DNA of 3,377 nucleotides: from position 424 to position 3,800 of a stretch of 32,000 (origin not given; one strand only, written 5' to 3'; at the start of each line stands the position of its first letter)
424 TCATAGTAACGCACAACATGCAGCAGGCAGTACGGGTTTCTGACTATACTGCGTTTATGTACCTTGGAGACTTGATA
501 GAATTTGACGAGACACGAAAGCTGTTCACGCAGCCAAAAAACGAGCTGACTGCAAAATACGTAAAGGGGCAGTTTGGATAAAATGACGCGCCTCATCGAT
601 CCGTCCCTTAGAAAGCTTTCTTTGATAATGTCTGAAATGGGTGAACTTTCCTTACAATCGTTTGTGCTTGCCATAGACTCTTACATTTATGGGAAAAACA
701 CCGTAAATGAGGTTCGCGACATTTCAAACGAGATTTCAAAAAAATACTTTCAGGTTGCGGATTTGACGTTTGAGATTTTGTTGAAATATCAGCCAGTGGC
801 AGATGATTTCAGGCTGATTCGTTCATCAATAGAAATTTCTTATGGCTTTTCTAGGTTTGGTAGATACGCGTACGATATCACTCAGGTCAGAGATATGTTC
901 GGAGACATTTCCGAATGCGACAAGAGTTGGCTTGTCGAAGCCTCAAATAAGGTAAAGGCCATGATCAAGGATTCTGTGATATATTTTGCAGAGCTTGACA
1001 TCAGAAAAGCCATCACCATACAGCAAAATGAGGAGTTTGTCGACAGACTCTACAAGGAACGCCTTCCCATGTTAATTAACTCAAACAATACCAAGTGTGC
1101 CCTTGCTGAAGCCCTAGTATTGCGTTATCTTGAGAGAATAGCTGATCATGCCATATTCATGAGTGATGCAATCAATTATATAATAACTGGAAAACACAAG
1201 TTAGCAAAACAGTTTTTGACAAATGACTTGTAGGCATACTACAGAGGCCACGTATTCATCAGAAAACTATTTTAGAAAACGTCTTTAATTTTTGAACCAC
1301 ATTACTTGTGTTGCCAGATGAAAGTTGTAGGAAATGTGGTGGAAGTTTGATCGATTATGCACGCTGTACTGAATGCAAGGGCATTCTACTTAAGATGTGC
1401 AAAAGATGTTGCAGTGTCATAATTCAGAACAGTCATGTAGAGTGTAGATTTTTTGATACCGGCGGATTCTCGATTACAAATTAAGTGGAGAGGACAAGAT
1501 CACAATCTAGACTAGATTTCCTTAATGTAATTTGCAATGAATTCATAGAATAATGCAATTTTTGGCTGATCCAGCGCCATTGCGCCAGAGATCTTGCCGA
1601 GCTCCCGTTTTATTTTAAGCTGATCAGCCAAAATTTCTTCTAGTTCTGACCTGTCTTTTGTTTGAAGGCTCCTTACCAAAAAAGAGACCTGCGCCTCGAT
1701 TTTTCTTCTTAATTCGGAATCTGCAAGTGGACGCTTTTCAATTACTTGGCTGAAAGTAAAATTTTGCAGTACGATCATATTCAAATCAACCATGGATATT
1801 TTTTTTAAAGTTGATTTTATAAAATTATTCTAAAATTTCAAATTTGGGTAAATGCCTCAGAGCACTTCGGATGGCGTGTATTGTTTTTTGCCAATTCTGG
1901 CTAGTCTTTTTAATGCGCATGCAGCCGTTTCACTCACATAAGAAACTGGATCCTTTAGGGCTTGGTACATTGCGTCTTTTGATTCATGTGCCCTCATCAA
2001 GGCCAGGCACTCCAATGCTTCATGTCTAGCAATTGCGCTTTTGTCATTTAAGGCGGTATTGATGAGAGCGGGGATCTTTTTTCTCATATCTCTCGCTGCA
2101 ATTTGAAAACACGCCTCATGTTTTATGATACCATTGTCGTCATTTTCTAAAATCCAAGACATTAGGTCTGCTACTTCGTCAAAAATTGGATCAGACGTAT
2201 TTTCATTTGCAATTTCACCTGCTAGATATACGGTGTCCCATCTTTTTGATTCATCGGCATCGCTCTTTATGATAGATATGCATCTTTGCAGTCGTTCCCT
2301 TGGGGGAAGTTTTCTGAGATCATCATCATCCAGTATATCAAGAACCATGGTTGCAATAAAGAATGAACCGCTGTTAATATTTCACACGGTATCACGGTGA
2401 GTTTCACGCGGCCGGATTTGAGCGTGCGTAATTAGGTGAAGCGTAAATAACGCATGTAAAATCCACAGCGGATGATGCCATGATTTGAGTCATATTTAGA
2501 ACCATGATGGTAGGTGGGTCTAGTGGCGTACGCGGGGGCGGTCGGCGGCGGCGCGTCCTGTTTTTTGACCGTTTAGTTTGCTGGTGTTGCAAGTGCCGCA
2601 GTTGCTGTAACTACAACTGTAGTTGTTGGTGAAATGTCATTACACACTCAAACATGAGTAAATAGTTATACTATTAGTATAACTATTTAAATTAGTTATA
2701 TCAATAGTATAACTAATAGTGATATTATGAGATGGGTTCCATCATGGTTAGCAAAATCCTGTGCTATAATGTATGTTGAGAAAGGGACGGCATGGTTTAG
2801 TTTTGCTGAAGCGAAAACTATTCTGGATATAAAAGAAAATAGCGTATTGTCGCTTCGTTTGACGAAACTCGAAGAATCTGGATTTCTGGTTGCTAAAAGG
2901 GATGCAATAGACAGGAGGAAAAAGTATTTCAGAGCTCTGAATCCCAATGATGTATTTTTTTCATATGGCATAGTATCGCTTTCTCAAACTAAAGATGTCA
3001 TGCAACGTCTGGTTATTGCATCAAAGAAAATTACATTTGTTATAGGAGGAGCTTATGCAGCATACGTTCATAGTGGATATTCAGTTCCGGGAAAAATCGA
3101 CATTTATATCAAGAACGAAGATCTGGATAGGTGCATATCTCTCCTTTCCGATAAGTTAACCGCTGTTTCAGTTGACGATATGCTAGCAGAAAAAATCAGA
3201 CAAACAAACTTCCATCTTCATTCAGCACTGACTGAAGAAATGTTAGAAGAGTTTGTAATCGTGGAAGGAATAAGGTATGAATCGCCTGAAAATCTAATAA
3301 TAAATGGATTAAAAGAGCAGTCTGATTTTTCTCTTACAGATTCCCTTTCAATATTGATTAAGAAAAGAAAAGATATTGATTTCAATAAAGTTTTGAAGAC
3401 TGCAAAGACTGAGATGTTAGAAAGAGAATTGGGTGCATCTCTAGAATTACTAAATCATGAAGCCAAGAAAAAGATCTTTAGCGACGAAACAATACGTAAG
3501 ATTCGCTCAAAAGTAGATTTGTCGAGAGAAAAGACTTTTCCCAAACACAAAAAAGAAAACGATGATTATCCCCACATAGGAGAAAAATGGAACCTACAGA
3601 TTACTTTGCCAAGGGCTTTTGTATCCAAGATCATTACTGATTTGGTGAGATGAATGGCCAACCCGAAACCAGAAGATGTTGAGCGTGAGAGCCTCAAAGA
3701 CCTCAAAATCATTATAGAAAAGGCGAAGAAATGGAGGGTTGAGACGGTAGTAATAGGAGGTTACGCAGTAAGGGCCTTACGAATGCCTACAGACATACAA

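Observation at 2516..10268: Two decayed integrated elements stacked serially at tRNA-Lys(CUU), each ending in integrase tail plus att core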

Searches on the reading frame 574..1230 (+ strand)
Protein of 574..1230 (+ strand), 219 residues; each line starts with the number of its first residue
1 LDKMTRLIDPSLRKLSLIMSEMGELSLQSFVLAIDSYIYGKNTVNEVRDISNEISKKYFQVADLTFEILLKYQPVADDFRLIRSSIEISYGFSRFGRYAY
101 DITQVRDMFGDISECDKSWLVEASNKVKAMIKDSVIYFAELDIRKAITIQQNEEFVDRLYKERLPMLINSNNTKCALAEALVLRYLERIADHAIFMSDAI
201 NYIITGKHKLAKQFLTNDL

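Call 13: search_protein_families(library=pfam, max_evalue=0.01, proteins=[window:574-1230:+])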
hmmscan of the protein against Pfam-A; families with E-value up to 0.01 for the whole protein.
window:574-1230:+ (219 aa): 1 family
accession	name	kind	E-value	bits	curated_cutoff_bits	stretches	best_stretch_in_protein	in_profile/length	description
PF01895.24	PhoU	-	1.3e-22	80.4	23.5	2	20-103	2-86/89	PhoU domain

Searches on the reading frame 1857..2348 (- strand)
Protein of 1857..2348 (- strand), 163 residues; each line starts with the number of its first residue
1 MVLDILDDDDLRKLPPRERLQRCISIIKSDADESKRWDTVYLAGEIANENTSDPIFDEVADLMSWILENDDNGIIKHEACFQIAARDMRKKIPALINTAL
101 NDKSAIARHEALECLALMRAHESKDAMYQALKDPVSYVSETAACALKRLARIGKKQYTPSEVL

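Call 13: search_protein_families(library=pfam, max_evalue=0.01, proteins=[window:1860-2348:-])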
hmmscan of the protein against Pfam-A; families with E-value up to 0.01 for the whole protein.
window:1860-2348:- (163 aa): 4 families
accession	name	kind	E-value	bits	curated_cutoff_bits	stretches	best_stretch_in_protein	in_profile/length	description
PF13646.12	HEAT_2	-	2.3e-10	41.1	27.7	1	64-146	5-87/88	HEAT repeats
PF01602.26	Adaptin_N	-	0.0015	17.7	37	1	95-158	83-150/524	Adaptin N terminal region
PF12717.13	Cnd1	-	0.0043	17.6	26.4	0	125-153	24-50/162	non-SMC mitotic condensation complex subunit 1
PF02985.28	HEAT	-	0.0065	17.1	23.5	0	92-116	2-25/31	HEAT repeat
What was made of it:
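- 1857..2348 (-): HEAT-repeat gene lying between the native trailer and the conserved orf93 promoter block. Its status (host gene or older insert) is unresolved. Pfam HEAT_2 (call 13).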

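Call 39: find_encoding_contigs(protein=window:1857-2348:-, flank=10000, max_places=6)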
Protein window:1857-2348:- (163 aa): 2 contigs read that carry it; 2 places shown.
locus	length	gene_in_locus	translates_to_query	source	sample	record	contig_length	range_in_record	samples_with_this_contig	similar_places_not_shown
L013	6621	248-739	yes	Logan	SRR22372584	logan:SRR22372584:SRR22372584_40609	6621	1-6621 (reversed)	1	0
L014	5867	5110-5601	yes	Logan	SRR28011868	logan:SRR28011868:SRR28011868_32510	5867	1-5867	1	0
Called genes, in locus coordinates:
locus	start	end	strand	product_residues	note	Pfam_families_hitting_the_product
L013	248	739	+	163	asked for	PF13646:HEAT_2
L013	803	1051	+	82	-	-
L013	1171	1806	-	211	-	-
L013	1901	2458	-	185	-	PF13847:Methyltransf_31, PF08241:Methyltransf_11, PF08242:Methyltransf_12 (weak), PF13649:Methyltransf_25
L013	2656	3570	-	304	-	PF01063:Aminotran_4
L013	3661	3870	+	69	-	-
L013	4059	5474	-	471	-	PF00696:AA_kinase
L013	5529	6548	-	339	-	PF04101:Glyco_tran_28_C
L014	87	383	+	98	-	PF14947:HTH_45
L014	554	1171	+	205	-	-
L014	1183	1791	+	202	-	-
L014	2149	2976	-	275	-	-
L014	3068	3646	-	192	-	-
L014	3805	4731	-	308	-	-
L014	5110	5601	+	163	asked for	PF13646:HEAT_2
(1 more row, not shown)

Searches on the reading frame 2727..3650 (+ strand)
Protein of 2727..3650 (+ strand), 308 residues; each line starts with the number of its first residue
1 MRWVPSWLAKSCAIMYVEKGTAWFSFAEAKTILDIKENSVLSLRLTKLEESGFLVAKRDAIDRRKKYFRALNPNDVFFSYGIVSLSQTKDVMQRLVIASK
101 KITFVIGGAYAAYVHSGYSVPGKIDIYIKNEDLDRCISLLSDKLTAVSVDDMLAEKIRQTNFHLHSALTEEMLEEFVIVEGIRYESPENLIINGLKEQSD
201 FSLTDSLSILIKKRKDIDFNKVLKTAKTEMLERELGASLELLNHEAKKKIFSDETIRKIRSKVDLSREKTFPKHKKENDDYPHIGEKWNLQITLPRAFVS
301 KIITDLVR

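Call 12: search_protein_families(library=pfam, max_evalue=0.01, proteins=[window:2727-3650:+])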
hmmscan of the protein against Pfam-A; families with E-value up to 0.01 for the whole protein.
window:2727-3650:+ (308 aa): 0 families

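Call 37: search_protein_families(library=phrogs, max_evalue=0.01, proteins=[window:2727-3650:+])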
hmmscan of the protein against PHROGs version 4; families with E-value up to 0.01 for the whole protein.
window:2727-3650:+ (308 aa): 1 family
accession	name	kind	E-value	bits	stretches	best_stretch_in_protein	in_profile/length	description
phrog_20378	-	unknown function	0.0087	17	0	169-233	94-156/164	-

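Call 38: search_protein_families(library=padloc, max_evalue=0.01, proteins=[window:2727-3650:+])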
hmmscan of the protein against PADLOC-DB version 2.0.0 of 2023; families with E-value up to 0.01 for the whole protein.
window:2727-3650:+ (308 aa): 0 families

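Call 64: search_protein_families(library=ncbifam, max_evalue=0.01, proteins=[window:2727-3650:+])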
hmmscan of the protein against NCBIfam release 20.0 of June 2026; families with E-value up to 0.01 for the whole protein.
window:2727-3650:+ (308 aa): 0 families
